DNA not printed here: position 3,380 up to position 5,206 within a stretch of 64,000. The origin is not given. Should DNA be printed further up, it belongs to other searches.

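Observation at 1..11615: Tandemly duplicated 'FAD flavoprotein + ferredoxin' modules next to GlcD/GlcF-like oxidase genes and an AthL-like molybdoenzyme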

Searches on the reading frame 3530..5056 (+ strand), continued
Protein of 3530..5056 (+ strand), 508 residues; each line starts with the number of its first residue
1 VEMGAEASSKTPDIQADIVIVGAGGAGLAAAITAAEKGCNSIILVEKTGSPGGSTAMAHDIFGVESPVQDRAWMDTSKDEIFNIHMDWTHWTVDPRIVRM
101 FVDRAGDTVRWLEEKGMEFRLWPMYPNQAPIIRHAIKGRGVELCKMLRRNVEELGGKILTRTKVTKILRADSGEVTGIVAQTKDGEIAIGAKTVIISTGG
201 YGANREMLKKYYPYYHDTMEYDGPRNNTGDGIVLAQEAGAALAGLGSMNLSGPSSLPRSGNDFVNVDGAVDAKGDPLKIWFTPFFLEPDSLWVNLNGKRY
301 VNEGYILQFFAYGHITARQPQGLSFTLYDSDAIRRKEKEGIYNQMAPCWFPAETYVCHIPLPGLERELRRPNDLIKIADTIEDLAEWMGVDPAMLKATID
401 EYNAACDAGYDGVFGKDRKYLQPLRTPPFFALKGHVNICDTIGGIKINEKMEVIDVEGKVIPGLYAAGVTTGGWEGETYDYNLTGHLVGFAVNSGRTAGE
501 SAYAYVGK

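Call 14: find_related_loci(query=window:3530-5056:+, collection=genome_contigs, flank=10000)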
Query window:3530-5056:+ (508 aa) in genome_contigs; peptide patterns used: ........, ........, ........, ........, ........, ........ (x = any residue, [..] = any of these).
87 stretches matched a pattern; 18 encode a relative of the query (tblastn E <= 1e-3); 17 distinct loci.
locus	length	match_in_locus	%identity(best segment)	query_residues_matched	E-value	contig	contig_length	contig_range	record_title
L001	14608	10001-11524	69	1-508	0e+0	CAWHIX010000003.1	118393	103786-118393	MAG: uncultured Actinomycetes bacterium isolate MFD02979.bin.1.202 genome assembly, contig: contig_122446, whole genome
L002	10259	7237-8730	54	13-508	5e-170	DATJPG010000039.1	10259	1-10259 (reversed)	MAG TPA_asm: Acidobacteriota bacterium isolate SMAG_U14907 k141_2328566, whole genome shotgun sequence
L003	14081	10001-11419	54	38-508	2e-169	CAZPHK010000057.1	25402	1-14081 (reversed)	MAG TPA_asm: uncultured Acidobacteriota bacterium isolate binchicken_co129_133 genome assembly, contig: NODE_5274_length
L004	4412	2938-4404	54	16-502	4e-165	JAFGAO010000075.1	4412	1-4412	MAG: Acidobacteria bacterium isolate Zod_maxbin.0255 k87_1551784, whole genome shotgun sequence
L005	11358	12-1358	53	62-508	2e-157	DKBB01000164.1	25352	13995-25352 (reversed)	MAG TPA_asm: Acidobacteria bacterium UBA6911 UBA6911_contig_2716, whole genome shotgun sequence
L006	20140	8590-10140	49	1-508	5e-154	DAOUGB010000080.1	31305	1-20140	MAG TPA_asm: Dehalococcoidales bacterium isolate R24_90 k131_78259, whole genome shotgun sequence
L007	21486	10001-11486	52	14-506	3e-149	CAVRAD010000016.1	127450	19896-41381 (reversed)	MAG: uncultured Acidobacteriota bacterium isolate MFD00032.bin.2.131 genome assembly, contig: contig_35363, whole genome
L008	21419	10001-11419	48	13-482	2e-138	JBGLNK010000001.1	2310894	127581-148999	MAG: Dehalococcoidia bacterium isolate PPR_0277 scaffold_42132, whole genome shotgun sequence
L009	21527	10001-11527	65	1-508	0e+0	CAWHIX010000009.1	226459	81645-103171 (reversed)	MAG: uncultured Actinomycetes bacterium isolate MFD02979.bin.1.202 genome assembly, contig: contig_47830, whole genome s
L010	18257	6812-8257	47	13-508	5e-128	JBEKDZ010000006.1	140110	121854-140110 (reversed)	MAG: Dehalococcoidales bacterium isolate SPRUCE 195 SPRUCE_195_6, whole genome shotgun sequence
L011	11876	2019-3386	46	36-504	5e-125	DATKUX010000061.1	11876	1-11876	MAG TPA_asm: Spirochaetia bacterium isolate SMAG_U14118 k141_2709840, whole genome shotgun sequence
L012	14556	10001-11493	60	11-508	5e-122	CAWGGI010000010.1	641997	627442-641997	MAG: uncultured Actinomycetota bacterium isolate MFD02979.bin.2.61 genome assembly, contig: contig_89230, whole genome s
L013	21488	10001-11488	53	13-506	4e-170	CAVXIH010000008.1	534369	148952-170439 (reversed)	MAG: uncultured Acidobacteriota bacterium isolate MFD02979.bin.2.93 genome assembly, contig: contig_36661, whole genome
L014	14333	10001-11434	36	13-508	2e-83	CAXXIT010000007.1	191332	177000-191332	MAG: Syntrophorhabdaceae bacterium isolate a2fc0c35-b21d-4ceb-a18a-9bd9a3ac14a8 genome assembly, contig: contig_7, whole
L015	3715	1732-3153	35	14-507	1e-81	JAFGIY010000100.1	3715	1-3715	MAG: Acidobacteria bacterium isolate Zod_Metabat.240 k87_4958448, whole genome shotgun sequence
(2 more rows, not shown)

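Call 18: find_encoding_contigs(protein=P0001, flank=10000, max_places=3)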
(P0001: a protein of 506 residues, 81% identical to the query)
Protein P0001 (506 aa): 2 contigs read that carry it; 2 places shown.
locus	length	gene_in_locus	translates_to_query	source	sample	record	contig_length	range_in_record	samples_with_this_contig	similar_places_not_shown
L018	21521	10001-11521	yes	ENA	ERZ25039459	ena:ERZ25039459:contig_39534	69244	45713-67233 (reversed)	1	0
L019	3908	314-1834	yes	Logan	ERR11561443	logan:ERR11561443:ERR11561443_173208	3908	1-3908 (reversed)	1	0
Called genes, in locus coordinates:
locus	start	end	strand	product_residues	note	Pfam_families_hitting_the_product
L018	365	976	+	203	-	-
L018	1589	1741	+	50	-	-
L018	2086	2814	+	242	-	PF02653:BPD_transp_2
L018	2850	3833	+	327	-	PF02653:BPD_transp_2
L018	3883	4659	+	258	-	PF00005:ABC_tran, PF13304:AAA_21 (faint), PF12399:BCA_ABC_TP_C (weak)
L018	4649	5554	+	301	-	PF00005:ABC_tran, PF13304:AAA_21 (faint)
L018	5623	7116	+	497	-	PF20695:UbiD_N, PF01977:UbiD, PF20696:UbiD_C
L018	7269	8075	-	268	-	PF00106:adh_short, PF08659:KR (faint), PF13561:adh_short_C2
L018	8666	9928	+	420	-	PF01977:UbiD, PF20696:UbiD_C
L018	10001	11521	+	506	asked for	PF00890:FAD_binding_2, PF01266:DAO, PF07992:Pyr_redox_2 (faint), PF12831:FAD_oxidored, PF13450:NAD_binding_8 (weak), PF13738:Pyr_redox_3 (faint), PF03486:HI0933_like (weak)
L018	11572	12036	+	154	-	-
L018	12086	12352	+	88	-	PF00037:Fer4 (weak), PF12837:Fer4_6 (faint), PF13237:Fer4_10 (faint), PF12838:Fer4_7 (faint), PF13187:Fer4_9 (weak)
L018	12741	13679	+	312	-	PF00376:MerR, PF13411:MerR_1, PF00440:TetR_N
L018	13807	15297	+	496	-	PF01565:FAD_binding_4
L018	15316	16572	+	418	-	PF13183:Fer4_8, PF02754:CCG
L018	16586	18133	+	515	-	PF01565:FAD_binding_4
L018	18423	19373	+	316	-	-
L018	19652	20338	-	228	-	-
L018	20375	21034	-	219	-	PF01565:FAD_binding_4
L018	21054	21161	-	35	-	-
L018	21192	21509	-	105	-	-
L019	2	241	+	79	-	?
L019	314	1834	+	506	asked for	PF00890:FAD_binding_2, PF01266:DAO, PF07992:Pyr_redox_2 (faint), PF12831:FAD_oxidored, PF13450:NAD_binding_8 (weak), PF13738:Pyr_redox_3 (faint), PF03486:HI0933_like (weak)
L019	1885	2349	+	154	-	-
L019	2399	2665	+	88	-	PF00037:Fer4 (weak), PF12837:Fer4_6 (faint), PF13237:Fer4_10 (faint), PF12838:Fer4_7 (faint), PF13187:Fer4_9 (weak)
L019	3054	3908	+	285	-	?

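Call 19: search_solved_structures(query=window:3530-5056:+, max_evalue=1e-10, show_alignments=2)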
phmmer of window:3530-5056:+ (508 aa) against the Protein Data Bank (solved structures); distinct sequences matched with E-value up to 1e-10: 25.
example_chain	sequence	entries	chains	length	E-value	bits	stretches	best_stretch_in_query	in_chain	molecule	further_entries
1qo8_A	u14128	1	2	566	1.2e-38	136.5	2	11-245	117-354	FLAVOCYTOCHROME C3 FUMARATE REDUCTASE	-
6t85_A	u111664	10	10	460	5.7e-38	134.3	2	16-260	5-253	Urocanate reductase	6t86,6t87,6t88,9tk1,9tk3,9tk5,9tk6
1d4c_A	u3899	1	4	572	1.8e-37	132.7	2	16-257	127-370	FLAVOCYTOCHROME C FUMARATE REDUCTASE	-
1d4d_A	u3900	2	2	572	7.3e-37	130.6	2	16-257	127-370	FLAVOCYTOCHROME C FUMARATE REDUCTASE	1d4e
1q9i_A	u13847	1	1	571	8.2e-31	110.7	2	9-246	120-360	flavocytochrome c3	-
1jry_A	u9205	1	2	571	8.5e-31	110.6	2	9-246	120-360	FLAVOCYTOCHROME C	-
1jrz_A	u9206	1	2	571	8.8e-31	110.6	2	9-246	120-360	FLAVOCYTOCHROME C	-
1jrx_A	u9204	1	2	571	9.2e-31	110.5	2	9-246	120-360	FLAVOCYTOCHROME C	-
1p2h_A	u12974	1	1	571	9.3e-31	110.5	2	9-246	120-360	flavocytochrome c3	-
1qjd_A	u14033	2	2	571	9.3e-31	110.5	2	9-246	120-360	FLAVOCYTOCHROME C3 | Fumarate reductase flavoprotein subunit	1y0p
1p2e_A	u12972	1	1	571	9.3e-31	110.5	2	9-246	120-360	flavocytochrome c3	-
2b7r_A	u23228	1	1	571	9.9e-31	110.4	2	9-248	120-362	Fumarate reductase flavoprotein subunit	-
1lj1_A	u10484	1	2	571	9.9e-31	110.4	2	9-245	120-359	flavocytochrome c3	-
1e39_A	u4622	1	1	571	1e-30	110.4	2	9-248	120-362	FUMARATE REDUCTASE FLAVOPROTEIN SUBUNIT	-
1m64_A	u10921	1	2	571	1.1e-30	110.3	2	9-245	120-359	flavocytochrome c3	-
4at0_A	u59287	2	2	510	1.2e-26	97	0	378-501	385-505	3-KETOSTEROID-DELTA4-5ALPHA-DEHYDROGENASE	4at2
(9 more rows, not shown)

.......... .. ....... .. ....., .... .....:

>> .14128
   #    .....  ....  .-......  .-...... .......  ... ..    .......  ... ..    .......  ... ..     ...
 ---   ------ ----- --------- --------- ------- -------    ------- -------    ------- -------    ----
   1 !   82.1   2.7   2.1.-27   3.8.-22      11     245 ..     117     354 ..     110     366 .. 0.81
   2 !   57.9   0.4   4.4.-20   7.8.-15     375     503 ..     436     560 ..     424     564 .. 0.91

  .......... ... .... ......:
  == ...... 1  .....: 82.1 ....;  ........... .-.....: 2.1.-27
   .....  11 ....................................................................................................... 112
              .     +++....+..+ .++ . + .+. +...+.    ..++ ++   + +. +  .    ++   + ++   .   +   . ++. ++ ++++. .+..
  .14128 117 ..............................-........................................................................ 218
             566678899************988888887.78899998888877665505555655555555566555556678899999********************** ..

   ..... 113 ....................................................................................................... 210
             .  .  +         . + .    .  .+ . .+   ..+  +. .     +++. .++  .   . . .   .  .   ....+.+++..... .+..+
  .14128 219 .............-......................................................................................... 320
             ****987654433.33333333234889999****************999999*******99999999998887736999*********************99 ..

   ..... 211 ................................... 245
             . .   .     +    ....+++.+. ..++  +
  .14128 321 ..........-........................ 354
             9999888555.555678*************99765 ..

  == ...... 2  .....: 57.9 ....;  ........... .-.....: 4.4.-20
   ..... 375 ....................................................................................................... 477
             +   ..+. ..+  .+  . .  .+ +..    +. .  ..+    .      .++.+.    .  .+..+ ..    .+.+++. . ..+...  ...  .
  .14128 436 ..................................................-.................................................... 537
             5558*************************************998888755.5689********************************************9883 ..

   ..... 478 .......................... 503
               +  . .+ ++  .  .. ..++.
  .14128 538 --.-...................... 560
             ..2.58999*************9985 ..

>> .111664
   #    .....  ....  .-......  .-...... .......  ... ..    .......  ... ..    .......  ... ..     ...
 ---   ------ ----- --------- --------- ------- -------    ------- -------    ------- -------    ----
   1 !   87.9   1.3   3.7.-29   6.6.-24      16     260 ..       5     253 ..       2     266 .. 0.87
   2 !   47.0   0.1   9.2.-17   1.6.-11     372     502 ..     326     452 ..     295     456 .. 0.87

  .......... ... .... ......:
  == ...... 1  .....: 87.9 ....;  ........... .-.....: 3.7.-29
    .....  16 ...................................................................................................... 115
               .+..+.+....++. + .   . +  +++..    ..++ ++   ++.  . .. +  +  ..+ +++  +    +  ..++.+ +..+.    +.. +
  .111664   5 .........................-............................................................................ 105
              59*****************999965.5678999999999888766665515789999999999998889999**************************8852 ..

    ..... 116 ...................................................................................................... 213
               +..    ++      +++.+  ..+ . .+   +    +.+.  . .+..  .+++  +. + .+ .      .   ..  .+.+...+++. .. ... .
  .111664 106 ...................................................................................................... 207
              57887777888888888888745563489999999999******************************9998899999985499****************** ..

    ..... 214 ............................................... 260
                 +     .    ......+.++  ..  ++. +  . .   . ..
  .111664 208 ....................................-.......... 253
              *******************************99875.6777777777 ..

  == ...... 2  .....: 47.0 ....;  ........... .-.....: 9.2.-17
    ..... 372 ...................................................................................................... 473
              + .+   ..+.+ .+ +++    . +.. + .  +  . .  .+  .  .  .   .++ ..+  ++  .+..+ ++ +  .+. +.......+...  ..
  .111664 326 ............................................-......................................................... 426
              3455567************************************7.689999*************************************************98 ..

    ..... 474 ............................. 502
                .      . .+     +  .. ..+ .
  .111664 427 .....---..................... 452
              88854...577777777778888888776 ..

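Call 26: find_related_loci(query=A1, collection=metagenome_contigs, flank=10000)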
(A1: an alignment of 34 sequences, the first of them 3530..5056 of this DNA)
Query A1 (508 aa) in metagenome_contigs; peptide patterns used: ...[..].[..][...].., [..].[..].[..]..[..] (x = any residue, [..] = any of these).
148 stretches matched a pattern; 97 encode a relative of the query (tblastn E <= 1e-3); the best 80 are kept; 80 distinct loci.
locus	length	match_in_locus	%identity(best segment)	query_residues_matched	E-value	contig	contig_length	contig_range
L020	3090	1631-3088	65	11-496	0e+0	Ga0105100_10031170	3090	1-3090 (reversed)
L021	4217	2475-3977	59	3-505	0e+0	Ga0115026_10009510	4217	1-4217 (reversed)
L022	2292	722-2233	60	3-508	0e+0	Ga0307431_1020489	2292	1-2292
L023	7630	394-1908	55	5-508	0e+0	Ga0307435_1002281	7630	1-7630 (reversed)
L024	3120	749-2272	54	3-508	0e+0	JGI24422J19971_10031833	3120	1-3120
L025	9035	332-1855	54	3-508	0e+0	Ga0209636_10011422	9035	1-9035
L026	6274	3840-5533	67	15-508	0e+0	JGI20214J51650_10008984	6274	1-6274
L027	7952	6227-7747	54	4-508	1e-179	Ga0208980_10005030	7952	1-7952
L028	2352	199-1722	54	3-508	0e+0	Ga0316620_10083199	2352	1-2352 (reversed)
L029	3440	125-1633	54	8-508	0e+0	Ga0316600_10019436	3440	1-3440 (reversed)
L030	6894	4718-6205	55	13-506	8e-176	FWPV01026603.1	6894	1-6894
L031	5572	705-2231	54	3-508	1e-177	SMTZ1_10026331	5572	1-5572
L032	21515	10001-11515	53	8-508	1e-174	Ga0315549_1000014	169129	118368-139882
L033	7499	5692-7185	55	13-508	2e-174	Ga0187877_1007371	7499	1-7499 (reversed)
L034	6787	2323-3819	53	10-506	9e-174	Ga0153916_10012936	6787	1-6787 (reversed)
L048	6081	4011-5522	53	8-508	3e-172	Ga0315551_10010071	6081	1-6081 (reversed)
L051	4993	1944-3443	54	11-508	1e-173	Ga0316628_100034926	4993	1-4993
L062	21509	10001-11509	54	8-506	5e-160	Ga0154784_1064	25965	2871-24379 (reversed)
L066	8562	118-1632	47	3-506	5e-146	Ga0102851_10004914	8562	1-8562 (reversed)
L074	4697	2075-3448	41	10-505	2e-115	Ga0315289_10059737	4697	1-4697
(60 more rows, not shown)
